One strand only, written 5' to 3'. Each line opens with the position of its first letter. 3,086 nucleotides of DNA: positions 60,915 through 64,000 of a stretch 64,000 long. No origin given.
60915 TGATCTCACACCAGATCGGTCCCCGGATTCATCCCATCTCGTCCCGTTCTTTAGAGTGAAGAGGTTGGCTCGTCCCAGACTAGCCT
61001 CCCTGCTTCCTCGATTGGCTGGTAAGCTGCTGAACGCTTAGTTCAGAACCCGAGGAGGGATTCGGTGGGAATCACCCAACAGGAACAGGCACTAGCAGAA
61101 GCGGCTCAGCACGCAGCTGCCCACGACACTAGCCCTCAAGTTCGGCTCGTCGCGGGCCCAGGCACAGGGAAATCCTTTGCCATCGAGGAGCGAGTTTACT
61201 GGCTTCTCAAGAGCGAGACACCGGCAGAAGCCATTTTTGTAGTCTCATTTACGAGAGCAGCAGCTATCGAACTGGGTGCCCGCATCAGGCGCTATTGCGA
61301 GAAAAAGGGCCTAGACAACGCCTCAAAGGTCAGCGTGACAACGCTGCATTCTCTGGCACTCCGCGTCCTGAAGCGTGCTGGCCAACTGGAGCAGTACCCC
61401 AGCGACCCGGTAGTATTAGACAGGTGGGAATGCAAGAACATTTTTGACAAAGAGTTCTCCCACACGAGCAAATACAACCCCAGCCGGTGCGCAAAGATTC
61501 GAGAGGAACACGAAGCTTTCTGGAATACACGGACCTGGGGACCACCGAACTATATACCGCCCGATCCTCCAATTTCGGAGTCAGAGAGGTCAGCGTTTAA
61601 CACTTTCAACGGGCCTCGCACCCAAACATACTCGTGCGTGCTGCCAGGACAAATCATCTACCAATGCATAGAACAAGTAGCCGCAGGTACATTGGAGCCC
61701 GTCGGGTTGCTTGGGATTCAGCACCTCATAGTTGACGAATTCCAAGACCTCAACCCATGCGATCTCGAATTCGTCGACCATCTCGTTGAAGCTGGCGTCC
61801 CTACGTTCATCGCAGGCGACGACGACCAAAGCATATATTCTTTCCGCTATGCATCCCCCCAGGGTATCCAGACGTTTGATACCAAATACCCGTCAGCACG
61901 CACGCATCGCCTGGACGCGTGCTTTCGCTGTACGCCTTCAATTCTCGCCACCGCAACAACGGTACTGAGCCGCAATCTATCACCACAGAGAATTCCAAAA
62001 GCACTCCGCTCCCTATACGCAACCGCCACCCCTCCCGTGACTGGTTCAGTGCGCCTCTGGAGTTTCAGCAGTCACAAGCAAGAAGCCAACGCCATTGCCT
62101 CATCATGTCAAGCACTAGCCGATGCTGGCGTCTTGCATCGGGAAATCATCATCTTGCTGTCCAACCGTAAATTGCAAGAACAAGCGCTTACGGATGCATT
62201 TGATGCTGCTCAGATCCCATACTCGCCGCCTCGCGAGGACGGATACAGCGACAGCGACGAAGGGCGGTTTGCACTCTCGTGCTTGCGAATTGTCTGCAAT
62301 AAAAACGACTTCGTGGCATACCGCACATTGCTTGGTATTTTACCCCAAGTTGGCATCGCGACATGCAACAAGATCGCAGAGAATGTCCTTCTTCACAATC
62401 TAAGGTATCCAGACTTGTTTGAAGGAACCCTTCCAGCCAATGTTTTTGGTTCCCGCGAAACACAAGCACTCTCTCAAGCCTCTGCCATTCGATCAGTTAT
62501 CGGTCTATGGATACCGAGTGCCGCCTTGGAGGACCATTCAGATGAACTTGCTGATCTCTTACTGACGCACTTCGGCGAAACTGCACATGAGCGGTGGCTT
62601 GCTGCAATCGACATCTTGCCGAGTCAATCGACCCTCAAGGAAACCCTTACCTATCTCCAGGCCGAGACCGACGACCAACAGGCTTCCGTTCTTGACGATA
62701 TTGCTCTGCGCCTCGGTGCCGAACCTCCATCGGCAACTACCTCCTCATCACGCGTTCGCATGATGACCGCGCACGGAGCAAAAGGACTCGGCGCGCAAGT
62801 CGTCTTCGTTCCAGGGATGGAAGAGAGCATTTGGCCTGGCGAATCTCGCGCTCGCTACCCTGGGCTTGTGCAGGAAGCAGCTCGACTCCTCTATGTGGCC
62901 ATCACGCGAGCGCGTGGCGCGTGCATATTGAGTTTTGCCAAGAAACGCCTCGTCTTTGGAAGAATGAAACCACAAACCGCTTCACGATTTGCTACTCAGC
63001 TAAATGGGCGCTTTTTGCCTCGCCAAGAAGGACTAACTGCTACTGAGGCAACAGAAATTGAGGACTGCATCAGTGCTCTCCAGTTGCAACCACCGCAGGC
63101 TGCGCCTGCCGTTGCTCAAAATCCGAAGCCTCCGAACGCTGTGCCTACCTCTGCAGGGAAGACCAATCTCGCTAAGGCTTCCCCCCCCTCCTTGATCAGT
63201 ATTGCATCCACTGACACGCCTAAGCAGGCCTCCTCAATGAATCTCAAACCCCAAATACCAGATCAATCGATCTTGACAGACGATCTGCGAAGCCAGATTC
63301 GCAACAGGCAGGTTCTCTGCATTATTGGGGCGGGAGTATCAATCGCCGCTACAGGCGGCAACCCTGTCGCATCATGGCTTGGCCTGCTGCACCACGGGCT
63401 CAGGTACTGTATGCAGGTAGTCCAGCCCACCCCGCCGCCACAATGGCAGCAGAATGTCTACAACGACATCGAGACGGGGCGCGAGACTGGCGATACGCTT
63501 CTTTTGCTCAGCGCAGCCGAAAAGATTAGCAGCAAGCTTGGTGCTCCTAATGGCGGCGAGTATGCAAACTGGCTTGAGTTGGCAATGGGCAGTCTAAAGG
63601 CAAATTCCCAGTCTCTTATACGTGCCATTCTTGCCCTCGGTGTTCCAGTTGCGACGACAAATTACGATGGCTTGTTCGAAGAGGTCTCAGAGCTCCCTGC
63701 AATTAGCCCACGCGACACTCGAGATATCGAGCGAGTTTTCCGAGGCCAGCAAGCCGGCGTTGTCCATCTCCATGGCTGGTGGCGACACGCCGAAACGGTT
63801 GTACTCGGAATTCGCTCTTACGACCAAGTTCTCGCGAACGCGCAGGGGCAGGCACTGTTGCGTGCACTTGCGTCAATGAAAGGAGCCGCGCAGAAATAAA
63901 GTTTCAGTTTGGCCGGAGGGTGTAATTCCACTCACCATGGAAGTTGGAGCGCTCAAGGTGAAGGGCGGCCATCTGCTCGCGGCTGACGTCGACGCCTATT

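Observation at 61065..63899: UvrD-like helicase with C-terminal SIR2-like domain: candidate anti-phage defence gene in a low-GC island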

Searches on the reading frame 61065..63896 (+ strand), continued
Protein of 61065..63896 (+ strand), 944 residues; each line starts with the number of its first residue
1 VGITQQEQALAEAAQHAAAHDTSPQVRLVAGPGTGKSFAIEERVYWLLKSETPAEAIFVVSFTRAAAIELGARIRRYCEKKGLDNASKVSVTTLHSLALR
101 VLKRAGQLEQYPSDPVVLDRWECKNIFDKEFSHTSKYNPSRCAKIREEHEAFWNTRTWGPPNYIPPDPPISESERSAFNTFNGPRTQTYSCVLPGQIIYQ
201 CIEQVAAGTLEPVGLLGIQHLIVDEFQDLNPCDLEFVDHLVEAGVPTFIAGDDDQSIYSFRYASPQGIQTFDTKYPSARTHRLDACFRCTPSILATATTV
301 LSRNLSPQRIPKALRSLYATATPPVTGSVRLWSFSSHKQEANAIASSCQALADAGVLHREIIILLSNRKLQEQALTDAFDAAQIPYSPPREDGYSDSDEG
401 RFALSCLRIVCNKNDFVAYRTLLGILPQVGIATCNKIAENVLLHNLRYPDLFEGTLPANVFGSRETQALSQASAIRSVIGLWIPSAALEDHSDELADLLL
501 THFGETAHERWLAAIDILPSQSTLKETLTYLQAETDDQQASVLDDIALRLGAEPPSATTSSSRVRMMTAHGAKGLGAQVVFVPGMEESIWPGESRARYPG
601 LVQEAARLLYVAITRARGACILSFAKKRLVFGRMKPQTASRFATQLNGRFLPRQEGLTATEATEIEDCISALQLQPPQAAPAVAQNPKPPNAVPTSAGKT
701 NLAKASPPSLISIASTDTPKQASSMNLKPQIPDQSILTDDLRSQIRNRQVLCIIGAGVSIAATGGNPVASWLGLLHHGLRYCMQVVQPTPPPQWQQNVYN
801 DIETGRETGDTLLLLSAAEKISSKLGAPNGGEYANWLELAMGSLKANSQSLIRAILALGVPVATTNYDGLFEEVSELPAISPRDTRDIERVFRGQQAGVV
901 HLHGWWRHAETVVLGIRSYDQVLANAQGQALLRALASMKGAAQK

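Call 74: list_cluster_members(proteins=[P0001, P0004, P0002])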
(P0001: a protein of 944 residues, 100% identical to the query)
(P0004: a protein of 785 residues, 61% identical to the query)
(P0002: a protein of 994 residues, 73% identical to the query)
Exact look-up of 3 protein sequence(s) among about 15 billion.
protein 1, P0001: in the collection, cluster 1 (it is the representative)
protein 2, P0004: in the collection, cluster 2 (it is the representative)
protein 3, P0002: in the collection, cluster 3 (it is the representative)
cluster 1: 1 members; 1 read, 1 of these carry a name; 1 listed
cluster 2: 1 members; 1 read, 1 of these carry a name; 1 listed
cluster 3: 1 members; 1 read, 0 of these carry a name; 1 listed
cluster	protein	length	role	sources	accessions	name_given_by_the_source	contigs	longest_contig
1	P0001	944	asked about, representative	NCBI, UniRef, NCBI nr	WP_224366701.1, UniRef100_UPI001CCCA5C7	UvrD-helicase domain-containing protein [Hyalangium versicolor] | UvrD-helicase domain-containing protein n=1 Tax=Hyalangium versicolor TaxID=2861190 ...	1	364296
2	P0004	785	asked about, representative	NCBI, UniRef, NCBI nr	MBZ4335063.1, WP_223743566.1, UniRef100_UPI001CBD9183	3'-5' exonuclease [Corallococcus sp. AS-1-12] | 3'-5' exonuclease n=1 Tax=Corallococcus sp. AS-1-12 TaxID=2874598 RepID=UPI001CBD9183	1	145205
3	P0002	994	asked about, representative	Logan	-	-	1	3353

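Call 93: search_protein_families(library=pfam, alignment_id=A7, max_evalue=0.0001)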
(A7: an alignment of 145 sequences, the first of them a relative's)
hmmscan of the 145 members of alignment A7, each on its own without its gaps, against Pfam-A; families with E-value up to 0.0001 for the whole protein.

A. member 1, L002:258-617:- (120 aa): 0 families

B. families by the number of members that match (of 145 scanned): 147 families (the first 25 are shown)
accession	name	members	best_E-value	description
PF02463.25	SMC_N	4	9e-37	RecF/RecN/SMC N terminal domain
PF00589.27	Phage_integrase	3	4.5e-24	Phage integrase family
PF13337.12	BrxL_ATPase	2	1.6e-120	Lon-like protease BrxL-like, ATPase domain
PF20442.3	BrxL_N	2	1.5e-40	BREX system Lon protease-like protein BrxL N-terminal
PF00176.29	SNF2-rel_dom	2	2.3e-36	SNF2-related domain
PF01408.29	GFO_IDH_MocA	2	6e-27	Oxidoreductase family, NAD-binding Rossmann fold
PF22725.1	GFO_IDH_MocA_C3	2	3e-20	GFO/IDH/MocA C-terminal domain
PF00271.37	Helicase_C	2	6.7e-20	Helicase conserved C-terminal domain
PF02894.22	GFO_IDH_MocA_C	2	1.2e-19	Oxidoreductase family, C-terminal alpha/beta domain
PF05362.19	Lon_C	2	2.9e-19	Lon protease (S16) C-terminal proteolytic domain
PF13669.12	Glyoxalase_4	2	7e-14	Glyoxalase/Bleomycin resistance protein/Dioxygenase superfamily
PF01844.29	HNH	2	1.8e-12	HNH endonuclease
PF08665.17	PglZ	2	9.2e-12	PglZ domain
PF04851.21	ResIII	2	1.1e-10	Type III restriction enzyme, res subunit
PF14279.12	HNH_5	2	6e-10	HNH endonuclease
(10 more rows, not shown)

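Call 94: search_protein_families(library=pfam, proteins=[L002:4560-6788:-, L002:3759-4271:-], max_evalue=0.1)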
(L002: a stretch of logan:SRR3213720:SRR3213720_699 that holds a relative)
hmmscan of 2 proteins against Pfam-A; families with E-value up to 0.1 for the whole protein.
L002:4560-6788:- (743 aa): 4 families
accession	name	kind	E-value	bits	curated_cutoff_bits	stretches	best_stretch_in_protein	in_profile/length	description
PF04471.18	Mrr_cat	-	7.1e-23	81.4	21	1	625-737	5-113/115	Restriction endonuclease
PF13156.12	Mrr_cat_2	-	1.7e-06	28.4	22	1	653-723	28-96/127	Restriction endonuclease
PF10356.15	RRG7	-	0.00041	20.3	22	1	668-718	83-136/185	Required for respiratory growth protein 7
PF01870.24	Hjc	-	0.021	15.2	21.1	1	629-680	2-50/93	Archaeal holliday junction resolvase (hjc)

L002:3759-4271:- (171 aa): 0 families

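Call 95: find_encoding_contigs(protein=P0032, flank=10000, max_places=3)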
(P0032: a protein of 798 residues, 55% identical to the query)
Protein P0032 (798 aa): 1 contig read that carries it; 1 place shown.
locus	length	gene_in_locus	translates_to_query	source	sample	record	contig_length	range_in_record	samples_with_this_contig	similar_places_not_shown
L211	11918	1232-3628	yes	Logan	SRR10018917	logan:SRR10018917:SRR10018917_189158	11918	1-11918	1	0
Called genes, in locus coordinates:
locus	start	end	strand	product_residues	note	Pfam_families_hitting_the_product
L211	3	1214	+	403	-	?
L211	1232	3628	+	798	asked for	PF00580:UvrD-helicase, PF13245:AAA_19, PF00580:UvrD-helicase, PF13361:UvrD_C, PF19961:EAD8, PF13538:UvrD_C_2 (faint)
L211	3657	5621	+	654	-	PF19961:EAD8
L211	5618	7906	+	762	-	PF14516:AAA_35, PF20689:bDLD1 (weak), PF13365:Trypsin_2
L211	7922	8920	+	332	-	PF20689:bDLD1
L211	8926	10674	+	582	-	PF03781:FGE-sulfatase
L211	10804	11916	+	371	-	?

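Call 96: search_solved_structures(query=L211:3657-5618:+, max_evalue=0.01)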
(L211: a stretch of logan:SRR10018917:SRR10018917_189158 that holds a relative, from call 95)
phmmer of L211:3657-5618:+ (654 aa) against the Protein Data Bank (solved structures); distinct sequences matched with E-value up to 0.01: 0.

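Call 97: search_solved_structures(query=L211:3-1211:+, max_evalue=0.01)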
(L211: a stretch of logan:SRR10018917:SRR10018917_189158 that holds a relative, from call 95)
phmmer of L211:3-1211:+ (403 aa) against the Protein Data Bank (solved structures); distinct sequences matched with E-value up to 0.01: 27.
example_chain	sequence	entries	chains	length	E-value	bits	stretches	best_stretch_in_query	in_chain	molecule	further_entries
9sah_A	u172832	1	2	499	2.8e-88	299.9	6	226-335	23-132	E4-NB2 synthetic fusion protein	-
6ft5_A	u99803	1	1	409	1.2e-64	222.1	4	234-311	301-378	alphaRep A3_A3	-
6fsq_A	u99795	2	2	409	5.4e-63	216.7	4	234-311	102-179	alphaRep A3_bGFPD | A3_bGFPD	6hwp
4zv6_A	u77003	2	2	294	9.8e-57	196.1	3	224-334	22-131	AlphaRep-7 | alpha-Rep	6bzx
4xl5_C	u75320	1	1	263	3.1e-47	164.8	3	236-328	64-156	bGFP-A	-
6gwc_C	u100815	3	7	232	3.5e-37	131.7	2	224-335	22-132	iE5 ALPHAREP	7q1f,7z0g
7p0h_A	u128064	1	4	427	1.2e-36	130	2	218-311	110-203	Helicobacter pylori ComF fused to an artificial alphaREP crystallization helper (named B2)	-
9rhz_A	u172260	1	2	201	4.1e-35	124.9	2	226-323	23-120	ALPHAREP bE5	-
3ltm_A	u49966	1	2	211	9.6e-33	117.1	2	234-311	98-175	Alpha-Rep4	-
3ltj_A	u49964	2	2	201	9.8e-33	117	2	234-312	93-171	AlphaRep-4 | bA3-2: binder of A3 protein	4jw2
6veh_A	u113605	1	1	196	1.7e-32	116.2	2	233-323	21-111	HEAT repeat domain-containing protein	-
8aw4_A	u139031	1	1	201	3.8e-32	115.1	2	235-311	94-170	ALPHAREP bB-E3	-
8aw4_B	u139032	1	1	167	4.3e-32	114.9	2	235-331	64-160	ALPHAREP bGFPD-YY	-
6gx7_E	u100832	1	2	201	2.5e-30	109.1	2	234-312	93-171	iiiA5 ALPHAREP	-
5dcq_A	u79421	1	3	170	5.4e-27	98.1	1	225-355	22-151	artificial repeat proteins (alphaREP3)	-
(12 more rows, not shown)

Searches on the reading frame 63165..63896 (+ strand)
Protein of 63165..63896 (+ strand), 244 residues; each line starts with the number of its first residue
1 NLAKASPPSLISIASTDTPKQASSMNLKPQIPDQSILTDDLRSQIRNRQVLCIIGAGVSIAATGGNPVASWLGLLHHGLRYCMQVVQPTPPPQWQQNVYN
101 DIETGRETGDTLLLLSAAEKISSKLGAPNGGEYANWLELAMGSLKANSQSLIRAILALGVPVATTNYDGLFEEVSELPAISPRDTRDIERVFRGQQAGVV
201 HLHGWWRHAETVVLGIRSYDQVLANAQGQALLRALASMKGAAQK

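Call 6: search_protein_families(library=padloc, proteins=[window:63165-63896:+], max_evalue=1)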
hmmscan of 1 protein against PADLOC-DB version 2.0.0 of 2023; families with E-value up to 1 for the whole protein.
window:63165-63896:+ (244 aa): 5 families
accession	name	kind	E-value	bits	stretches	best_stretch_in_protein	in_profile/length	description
PDLC03856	LmuA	-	6.6e-06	23.5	1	163-239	119-196/433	-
PDLC00407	ThsA1|ThsA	-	0.0035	14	1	163-222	107-169/478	STALD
PDLC04166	Dsr1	-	0.017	10.8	1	139-235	99-195/1227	-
PDLC02345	AbiH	-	0.023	12.2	1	164-219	158-211/343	AbiH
PDLC04082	SIR2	-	0.052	10.4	1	52-177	20-146/345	-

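Call 7: search_protein_families(library=ncbifam, proteins=[window:63165-63896:+], max_evalue=0.1)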
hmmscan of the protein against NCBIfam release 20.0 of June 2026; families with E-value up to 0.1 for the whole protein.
window:63165-63896:+ (244 aa): 0 families

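Call 36: search_solved_structures(query=window:63165-63896:+, max_evalue=1, show_alignments=2)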
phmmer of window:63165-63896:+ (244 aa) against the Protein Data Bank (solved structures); distinct sequences matched with E-value up to 1: 3.
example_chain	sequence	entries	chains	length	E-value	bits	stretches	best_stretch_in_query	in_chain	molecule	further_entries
9r3e_B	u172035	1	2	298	8.4e-05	25.4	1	46-231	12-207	Protein FAM118B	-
9r0p_B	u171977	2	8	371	0.00011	24.9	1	46-231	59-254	Protein FAM118B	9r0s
7m5i_B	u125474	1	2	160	0.71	12.5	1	144-209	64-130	Endolysin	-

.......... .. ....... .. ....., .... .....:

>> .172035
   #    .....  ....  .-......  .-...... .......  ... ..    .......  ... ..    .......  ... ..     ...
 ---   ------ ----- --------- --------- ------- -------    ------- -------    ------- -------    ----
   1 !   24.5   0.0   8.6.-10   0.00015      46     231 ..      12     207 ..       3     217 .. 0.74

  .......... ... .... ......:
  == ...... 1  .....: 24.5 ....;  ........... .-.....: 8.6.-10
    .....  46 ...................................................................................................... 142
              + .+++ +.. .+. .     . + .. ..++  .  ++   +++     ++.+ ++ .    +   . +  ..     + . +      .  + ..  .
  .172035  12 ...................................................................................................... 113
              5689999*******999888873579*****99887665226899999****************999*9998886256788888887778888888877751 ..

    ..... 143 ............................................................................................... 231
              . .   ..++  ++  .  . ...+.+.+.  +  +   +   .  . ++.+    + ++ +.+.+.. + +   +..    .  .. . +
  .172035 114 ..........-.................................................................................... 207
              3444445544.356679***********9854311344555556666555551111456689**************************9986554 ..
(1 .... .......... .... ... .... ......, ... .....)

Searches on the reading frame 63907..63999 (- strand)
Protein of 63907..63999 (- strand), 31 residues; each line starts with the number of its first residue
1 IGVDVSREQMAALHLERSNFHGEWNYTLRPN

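Call 20: search_protein_families(library=pfam, proteins=[window:63907-63999:-], max_evalue=10)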
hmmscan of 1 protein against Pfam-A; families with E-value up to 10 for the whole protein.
seq(31 aa): 1 family
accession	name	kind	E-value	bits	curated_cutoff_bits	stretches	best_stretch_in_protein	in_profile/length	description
PF07592.17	DDE_Tnp_ISAZ013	-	9e-06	25.4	26.9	1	2-30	280-308/308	Rhodopirellula transposase DDE domain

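Call 21: search_dna_similar(query=window:63907-63999:-, collection=plasmids, mode=protein, max_evalue=1, max_rows=10)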
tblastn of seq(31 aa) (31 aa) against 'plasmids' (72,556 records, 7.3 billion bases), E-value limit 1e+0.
Records with a match: 114; places in all: 229; records where one place covers at least 80% of the query: 112.
Best place of each record, by identity: 60-80% 3; <60% 111.
By first word of the organism name: Streptomyces 82; Rhizobium 12; Mesorhizobium 4; Nostoc 4; Rhodococcus 3; Kitasatospora 2; Skermanella 2; Neorhizobium 1; Nocardia 1; Embleya 1; and 2 more.
By predicted mobility (MOB-suite, as given by PLSDB): non-mobilizable 63; mobilizable 40; conjugative 11.
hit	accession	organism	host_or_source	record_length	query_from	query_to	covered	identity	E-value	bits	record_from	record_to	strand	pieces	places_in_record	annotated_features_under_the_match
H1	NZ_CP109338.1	Streptomyces sp. NBC_00455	-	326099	1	31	100%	58.1%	1e-4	43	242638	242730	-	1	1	ISAzo13 family transposase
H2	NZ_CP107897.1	Streptomyces sp. NBC_00466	-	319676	1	31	100%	58.1%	1e-4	43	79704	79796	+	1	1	ISAzo13 family transposase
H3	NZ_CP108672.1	Streptomyces sp. NBC_01023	-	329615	1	31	100%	58.1%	1e-4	42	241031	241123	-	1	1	none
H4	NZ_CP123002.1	Neorhizobium petrolearium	single cell,petroleum contaminated soil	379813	2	30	94%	62.1%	2e-6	47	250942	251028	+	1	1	none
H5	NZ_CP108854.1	Streptomyces sp. NBC_00841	-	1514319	2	30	94%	62.1%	7e-4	40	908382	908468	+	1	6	record has no annotation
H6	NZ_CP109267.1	Streptomyces sp. NBC_01643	-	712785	2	31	97%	56.7%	6e-5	43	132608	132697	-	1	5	none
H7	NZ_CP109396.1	Streptomyces sp. NBC_01527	-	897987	2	31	97%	56.7%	1e-4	42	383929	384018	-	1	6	ISAzo13 family transposase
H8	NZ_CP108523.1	Streptomyces sp. NBC_01230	-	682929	2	31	97%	56.7%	1e-4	42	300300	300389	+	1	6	ISAzo13 family transposase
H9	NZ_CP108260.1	Streptomyces sp. NBC_00055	-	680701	2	31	97%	56.7%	1e-4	42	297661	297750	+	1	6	ISAzo13 family transposase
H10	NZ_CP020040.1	Streptomyces sp. 3211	pure culture,soil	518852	2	31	97%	56.7%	2e-4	42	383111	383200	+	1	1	ISAzo13 family transposase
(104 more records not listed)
